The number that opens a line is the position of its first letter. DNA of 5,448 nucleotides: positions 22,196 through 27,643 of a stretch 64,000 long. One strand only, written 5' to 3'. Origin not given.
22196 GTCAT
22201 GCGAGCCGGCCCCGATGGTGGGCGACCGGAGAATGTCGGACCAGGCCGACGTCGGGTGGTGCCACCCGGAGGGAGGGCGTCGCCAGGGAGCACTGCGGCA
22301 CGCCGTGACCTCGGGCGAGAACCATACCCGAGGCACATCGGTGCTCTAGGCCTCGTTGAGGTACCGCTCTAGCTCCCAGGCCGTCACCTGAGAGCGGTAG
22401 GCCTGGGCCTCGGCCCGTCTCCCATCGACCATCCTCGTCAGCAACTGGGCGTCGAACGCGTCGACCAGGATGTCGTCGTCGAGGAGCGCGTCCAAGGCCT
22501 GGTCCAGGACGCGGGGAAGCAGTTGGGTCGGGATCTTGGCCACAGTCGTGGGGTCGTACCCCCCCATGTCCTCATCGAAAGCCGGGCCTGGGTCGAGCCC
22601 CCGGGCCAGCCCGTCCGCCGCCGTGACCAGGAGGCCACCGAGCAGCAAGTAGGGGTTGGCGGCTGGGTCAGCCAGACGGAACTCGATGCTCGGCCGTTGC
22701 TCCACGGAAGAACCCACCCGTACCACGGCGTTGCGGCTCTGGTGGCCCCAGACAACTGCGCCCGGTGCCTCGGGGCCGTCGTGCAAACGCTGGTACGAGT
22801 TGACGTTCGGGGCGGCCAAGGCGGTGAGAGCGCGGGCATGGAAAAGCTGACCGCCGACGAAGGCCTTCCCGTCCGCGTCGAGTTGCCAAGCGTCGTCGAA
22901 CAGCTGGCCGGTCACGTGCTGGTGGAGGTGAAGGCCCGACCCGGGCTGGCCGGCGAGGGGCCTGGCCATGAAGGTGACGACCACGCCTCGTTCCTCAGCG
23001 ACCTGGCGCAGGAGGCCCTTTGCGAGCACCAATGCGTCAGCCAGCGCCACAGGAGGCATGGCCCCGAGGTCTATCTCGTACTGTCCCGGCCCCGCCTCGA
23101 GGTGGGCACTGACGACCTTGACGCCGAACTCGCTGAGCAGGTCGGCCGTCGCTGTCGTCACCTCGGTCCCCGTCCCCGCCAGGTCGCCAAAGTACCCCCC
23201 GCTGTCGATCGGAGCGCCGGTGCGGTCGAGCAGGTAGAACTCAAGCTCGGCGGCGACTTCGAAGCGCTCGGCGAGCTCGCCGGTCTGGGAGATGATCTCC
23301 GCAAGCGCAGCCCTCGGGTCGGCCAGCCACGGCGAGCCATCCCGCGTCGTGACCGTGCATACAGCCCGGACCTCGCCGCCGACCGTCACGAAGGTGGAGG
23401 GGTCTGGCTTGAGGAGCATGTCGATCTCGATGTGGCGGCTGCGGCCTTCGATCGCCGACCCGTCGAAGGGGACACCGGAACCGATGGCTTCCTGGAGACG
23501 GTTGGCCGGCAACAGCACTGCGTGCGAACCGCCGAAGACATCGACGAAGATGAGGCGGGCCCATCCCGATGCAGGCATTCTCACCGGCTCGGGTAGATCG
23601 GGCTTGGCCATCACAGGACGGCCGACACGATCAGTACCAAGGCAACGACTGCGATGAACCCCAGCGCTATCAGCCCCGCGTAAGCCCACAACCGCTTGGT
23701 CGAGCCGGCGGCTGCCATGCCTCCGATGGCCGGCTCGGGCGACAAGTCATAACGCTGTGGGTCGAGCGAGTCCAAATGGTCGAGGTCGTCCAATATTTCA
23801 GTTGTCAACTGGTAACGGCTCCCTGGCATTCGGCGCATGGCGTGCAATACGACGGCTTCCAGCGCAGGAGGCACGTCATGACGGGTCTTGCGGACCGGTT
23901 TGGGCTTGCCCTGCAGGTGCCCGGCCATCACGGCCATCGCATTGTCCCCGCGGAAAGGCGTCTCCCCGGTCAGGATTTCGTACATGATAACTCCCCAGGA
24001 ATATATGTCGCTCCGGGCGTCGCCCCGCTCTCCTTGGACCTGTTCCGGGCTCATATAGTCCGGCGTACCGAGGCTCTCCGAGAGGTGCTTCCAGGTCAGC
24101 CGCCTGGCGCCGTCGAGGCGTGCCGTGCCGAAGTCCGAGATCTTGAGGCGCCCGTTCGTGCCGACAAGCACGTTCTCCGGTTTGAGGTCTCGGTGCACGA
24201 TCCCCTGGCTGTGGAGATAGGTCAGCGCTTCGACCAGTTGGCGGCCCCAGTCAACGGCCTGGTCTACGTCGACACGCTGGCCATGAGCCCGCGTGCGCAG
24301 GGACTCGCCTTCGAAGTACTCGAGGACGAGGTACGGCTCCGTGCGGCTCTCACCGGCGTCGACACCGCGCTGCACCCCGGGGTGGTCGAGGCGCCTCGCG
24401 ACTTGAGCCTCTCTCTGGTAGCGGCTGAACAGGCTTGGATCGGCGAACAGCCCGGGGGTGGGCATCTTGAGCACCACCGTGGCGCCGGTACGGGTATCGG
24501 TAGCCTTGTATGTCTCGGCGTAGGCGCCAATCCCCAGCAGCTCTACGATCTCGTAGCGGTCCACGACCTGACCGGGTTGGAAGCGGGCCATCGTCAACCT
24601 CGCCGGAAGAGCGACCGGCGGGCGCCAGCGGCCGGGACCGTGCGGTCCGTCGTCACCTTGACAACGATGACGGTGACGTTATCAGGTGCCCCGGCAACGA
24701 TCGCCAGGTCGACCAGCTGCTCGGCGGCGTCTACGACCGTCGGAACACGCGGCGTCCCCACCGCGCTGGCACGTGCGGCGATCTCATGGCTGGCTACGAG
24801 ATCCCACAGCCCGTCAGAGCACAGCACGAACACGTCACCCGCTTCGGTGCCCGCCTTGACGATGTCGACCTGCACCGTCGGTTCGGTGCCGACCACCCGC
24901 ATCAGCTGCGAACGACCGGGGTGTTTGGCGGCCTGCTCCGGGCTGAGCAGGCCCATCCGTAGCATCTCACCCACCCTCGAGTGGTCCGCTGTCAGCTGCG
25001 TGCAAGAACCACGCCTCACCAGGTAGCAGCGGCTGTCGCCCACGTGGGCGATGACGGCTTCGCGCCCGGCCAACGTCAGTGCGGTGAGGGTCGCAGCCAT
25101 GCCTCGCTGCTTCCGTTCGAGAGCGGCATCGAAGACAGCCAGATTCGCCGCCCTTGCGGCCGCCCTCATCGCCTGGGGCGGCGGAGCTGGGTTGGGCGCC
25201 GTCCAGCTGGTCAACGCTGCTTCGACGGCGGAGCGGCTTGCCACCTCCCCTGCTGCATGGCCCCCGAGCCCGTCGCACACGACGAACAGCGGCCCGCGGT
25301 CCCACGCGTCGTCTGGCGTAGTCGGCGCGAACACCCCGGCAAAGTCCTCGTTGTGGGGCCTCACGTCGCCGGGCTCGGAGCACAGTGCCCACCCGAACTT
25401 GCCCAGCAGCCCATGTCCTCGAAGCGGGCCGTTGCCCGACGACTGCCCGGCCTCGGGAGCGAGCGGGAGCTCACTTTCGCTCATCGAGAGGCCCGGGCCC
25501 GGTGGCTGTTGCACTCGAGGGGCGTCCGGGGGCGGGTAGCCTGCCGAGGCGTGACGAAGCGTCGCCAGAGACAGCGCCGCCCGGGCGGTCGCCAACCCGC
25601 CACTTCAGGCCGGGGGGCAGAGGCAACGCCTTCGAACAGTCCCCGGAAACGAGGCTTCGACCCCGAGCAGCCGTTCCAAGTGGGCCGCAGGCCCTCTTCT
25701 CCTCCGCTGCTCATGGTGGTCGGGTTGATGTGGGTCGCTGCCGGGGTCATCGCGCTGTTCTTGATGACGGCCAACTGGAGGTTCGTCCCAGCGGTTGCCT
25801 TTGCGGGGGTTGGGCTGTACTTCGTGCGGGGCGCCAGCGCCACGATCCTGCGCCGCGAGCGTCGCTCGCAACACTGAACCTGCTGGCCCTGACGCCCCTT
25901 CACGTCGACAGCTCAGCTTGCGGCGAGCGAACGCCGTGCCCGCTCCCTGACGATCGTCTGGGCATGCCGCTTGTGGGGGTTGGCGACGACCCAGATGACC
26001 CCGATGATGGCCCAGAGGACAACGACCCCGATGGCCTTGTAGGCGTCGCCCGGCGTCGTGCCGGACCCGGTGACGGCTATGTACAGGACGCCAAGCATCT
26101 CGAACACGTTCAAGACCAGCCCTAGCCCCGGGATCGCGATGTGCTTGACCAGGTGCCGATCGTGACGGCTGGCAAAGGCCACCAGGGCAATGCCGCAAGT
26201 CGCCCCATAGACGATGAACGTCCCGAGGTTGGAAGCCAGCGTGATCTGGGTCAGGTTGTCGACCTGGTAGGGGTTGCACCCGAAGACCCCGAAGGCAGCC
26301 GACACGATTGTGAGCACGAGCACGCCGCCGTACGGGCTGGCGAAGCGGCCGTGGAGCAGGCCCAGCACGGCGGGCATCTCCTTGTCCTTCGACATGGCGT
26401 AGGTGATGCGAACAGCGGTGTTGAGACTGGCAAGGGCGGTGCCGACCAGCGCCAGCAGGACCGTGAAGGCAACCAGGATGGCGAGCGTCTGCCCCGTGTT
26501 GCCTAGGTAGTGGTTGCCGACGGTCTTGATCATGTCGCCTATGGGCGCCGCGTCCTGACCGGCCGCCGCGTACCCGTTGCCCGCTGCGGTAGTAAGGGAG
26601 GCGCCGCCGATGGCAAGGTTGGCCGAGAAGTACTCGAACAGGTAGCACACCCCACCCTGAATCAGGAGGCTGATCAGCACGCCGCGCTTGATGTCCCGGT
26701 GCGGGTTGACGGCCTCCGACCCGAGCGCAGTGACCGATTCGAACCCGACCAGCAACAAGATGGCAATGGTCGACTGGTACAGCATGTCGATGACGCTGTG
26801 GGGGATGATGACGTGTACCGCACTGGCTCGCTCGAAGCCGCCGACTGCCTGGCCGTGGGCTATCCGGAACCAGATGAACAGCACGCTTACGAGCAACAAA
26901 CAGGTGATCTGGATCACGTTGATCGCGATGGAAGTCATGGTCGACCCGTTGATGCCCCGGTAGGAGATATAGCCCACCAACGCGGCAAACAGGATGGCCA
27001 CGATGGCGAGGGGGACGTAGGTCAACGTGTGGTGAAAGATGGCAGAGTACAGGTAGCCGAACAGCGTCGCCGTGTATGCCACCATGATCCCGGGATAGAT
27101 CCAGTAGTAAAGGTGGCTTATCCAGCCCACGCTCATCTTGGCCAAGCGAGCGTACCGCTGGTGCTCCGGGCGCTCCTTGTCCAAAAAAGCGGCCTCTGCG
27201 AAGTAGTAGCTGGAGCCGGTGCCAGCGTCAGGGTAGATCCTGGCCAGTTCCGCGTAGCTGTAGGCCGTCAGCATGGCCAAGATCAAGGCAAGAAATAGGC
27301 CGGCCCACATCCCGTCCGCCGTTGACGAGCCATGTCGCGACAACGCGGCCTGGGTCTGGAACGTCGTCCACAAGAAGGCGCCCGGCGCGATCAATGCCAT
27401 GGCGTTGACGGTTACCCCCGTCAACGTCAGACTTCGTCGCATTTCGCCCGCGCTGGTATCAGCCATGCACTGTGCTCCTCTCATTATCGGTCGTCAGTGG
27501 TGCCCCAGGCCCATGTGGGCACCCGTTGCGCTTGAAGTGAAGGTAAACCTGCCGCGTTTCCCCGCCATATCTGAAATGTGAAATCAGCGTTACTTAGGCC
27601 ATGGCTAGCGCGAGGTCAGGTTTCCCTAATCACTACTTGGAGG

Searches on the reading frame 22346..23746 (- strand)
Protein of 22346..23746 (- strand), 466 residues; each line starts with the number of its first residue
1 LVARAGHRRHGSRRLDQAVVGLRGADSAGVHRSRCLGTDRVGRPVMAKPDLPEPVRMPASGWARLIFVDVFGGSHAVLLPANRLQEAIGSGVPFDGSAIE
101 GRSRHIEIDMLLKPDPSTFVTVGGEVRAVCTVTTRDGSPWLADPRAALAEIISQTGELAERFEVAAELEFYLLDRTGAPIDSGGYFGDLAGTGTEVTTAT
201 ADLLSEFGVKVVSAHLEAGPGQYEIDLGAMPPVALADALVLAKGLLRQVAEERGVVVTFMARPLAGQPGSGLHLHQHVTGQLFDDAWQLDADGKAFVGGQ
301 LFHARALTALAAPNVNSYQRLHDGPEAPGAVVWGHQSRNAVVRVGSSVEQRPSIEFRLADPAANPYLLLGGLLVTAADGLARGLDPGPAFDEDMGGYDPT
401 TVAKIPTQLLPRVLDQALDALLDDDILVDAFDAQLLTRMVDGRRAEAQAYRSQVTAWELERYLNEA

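Call 47: search_protein_families(library=pfam, proteins=[window:22346-23746:-], max_evalue=0.00001)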
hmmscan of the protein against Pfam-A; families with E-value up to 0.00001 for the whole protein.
window:22346-23746:- (466 aa): 2 families
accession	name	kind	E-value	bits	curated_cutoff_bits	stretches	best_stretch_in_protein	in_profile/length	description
PF00120.29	Gln-synt_C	-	1.5e-71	241.7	24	1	142-462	2-344/344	Glutamine synthetase, catalytic domain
PF03951.24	Gln-synt_N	-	8.6e-14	51.4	33.4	1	62-122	4-65/82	Glutamine synthetase, beta-Grasp domain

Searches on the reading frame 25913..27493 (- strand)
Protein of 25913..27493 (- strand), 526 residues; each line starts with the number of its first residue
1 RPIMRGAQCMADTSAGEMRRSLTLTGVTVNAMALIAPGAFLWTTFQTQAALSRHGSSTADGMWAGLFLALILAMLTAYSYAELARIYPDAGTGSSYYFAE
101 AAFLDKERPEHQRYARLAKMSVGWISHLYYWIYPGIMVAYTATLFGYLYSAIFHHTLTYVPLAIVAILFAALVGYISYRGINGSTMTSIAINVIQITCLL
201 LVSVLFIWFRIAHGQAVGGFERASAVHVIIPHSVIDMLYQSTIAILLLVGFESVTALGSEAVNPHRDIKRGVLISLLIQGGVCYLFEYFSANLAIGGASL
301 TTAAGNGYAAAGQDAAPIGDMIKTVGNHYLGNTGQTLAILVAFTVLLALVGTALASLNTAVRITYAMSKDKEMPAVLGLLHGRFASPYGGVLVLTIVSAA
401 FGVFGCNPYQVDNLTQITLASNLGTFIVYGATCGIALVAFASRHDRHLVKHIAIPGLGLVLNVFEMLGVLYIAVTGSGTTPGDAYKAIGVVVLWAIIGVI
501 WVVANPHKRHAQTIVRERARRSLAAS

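Call 47: search_protein_families(library=pfam, proteins=[window:25913-27493:-], max_evalue=0.00001)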
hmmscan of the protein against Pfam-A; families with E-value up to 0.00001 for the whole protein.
window:25913-27493:- (526 aa): 1 family
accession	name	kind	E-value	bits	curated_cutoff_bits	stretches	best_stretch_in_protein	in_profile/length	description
PF00324.27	AA_permease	-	1.5e-13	50.7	24.6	1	48-503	20-456/470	Amino acid permease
